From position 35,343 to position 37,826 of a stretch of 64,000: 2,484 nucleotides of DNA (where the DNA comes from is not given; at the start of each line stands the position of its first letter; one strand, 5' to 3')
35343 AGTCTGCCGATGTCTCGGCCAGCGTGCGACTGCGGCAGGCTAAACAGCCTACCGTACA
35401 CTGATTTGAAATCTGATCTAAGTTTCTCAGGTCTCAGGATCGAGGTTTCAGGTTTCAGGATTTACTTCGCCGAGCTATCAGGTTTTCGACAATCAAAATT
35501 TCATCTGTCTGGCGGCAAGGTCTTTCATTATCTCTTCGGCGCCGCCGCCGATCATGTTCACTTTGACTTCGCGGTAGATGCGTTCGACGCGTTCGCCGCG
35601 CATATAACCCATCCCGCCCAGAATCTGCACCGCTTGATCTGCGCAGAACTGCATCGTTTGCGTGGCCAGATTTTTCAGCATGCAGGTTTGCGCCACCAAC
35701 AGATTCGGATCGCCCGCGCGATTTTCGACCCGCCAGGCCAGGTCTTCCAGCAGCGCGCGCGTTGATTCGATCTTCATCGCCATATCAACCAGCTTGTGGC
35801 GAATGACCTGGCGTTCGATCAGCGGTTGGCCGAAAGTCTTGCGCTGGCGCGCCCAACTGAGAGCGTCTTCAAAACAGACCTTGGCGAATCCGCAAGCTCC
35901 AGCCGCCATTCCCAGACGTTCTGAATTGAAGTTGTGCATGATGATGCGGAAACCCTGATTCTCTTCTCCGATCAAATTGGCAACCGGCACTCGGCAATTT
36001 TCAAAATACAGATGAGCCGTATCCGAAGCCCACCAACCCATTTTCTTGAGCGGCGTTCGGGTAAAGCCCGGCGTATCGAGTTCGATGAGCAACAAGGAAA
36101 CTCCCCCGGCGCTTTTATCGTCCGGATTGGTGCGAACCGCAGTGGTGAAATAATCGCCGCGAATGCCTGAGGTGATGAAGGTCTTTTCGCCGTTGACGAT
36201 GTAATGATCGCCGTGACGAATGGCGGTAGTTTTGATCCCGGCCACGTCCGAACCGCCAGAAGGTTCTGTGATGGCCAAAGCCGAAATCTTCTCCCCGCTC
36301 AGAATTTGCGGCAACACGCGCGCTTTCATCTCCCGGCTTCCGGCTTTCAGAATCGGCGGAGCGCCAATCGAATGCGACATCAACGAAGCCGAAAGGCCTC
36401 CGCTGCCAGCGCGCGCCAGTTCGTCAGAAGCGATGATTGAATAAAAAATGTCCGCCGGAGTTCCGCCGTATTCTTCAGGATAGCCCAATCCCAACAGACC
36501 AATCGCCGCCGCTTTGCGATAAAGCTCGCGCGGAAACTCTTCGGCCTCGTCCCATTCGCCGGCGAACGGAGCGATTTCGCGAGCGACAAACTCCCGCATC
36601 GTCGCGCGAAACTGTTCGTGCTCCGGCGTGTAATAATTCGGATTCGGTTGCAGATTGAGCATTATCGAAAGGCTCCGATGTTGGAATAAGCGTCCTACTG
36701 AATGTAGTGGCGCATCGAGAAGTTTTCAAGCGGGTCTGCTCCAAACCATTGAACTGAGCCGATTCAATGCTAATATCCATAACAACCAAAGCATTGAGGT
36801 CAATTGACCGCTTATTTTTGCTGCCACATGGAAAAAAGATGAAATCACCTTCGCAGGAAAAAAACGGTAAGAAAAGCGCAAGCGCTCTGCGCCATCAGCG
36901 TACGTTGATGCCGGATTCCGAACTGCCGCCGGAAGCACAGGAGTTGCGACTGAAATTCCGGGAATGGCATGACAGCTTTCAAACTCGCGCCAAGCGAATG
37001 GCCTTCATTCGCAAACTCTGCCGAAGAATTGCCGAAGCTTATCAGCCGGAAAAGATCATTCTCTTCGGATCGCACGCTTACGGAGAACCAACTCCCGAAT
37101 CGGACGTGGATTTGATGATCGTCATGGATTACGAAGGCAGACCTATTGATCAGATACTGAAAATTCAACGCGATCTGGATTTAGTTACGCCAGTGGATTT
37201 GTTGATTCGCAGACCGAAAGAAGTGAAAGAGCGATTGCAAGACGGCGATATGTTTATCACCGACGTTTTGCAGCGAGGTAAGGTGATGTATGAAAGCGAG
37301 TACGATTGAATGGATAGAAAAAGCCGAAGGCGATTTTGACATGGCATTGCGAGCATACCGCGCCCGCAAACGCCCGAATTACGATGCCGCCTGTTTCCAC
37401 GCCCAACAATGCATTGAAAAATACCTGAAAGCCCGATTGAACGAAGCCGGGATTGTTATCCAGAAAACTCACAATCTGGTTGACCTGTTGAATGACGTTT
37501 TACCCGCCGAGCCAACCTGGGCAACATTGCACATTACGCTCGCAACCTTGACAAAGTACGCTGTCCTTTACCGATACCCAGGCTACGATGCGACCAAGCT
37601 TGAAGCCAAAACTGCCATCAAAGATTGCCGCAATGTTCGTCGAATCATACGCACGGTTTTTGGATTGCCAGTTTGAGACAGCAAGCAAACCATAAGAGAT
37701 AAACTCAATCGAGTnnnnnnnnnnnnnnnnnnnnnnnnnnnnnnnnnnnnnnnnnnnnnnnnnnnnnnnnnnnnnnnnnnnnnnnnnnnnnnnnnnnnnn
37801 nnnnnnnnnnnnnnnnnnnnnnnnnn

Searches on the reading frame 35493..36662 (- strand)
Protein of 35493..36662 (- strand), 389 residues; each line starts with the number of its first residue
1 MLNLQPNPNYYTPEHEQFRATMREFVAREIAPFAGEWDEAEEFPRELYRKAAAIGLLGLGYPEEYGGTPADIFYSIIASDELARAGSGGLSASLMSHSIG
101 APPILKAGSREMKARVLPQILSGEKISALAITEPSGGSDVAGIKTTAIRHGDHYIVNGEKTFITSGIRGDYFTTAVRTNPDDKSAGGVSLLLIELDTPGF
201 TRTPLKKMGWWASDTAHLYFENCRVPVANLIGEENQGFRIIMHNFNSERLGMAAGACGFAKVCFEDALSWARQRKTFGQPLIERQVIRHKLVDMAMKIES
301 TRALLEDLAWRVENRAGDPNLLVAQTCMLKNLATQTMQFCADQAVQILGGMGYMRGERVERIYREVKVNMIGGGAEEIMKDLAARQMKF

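Call 56: search_protein_families(library=pfam, max_evalue=0.00001, proteins=[window:35493-36662:-])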
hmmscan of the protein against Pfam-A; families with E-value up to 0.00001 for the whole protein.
window:35493-36662:- (389 aa): 5 families
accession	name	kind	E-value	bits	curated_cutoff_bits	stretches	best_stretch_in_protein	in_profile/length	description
PF00441.29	Acyl-CoA_dh_1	-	4.7e-48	163.6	22.4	1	235-387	1-149/150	Acyl-CoA dehydrogenase, C-terminal domain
PF02771.21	Acyl-CoA_dh_N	-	5.7e-35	120.5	22.9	1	12-124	1-113/113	Acyl-CoA dehydrogenase, N-terminal domain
PF02770.24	Acyl-CoA_dh_M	-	1.3e-22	80.2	33.3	1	128-223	1-97/97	Acyl-CoA dehydrogenase, middle domain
PF08028.16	Acyl-CoA_dh_2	-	8.3e-18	65.4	22.7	1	250-368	1-125/134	Acyl-CoA dehydrogenase, C-terminal domain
PF22924.1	ACOX_C_alpha1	-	2.3e-06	28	27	1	319-386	100-167/169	Acyl-CoA oxidase, C-alpha1 domain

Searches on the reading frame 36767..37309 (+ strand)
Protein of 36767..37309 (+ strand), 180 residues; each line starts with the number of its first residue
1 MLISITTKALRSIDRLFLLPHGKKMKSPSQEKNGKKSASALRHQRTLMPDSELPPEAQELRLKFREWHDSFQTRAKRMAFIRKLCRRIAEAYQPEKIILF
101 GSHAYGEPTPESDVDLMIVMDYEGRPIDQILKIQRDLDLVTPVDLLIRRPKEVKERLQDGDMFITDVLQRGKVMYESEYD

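Call 56: search_protein_families(library=pfam, max_evalue=0.00001, proteins=[window:36767-37309:+])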
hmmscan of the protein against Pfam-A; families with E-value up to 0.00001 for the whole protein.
window:36767-37309:+ (180 aa): 3 families
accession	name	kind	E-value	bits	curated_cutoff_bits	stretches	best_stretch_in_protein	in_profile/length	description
PF18765.7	Polbeta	-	1.2e-10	41.8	26.9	1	87-178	5-91/93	Polymerase beta, Nucleotidyltransferase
PF01909.29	NTP_transf_2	-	2.8e-10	40.9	21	1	81-153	1-79/93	Nucleotidyltransferase domain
PF22600.2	MTPAP-like_central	-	1.2e-06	29.1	27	1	59-135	4-78/139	Poly(A) RNA polymerase, mitochondrial-like, central palm domain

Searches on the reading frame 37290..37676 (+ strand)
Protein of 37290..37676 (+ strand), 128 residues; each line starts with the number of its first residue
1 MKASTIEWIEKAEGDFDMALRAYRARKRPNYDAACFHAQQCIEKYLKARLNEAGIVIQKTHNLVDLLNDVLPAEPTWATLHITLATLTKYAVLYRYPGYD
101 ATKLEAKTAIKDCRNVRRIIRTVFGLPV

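Call 56: search_protein_families(library=pfam, max_evalue=0.00001, proteins=[window:37290-37676:+])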
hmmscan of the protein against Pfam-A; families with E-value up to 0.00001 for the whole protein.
window:37290-37676:+ (128 aa): 1 family
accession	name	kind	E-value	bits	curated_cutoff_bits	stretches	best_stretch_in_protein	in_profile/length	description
PF05168.19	HEPN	-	1.5e-24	86.8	22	1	7-121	3-115/117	HEPN domain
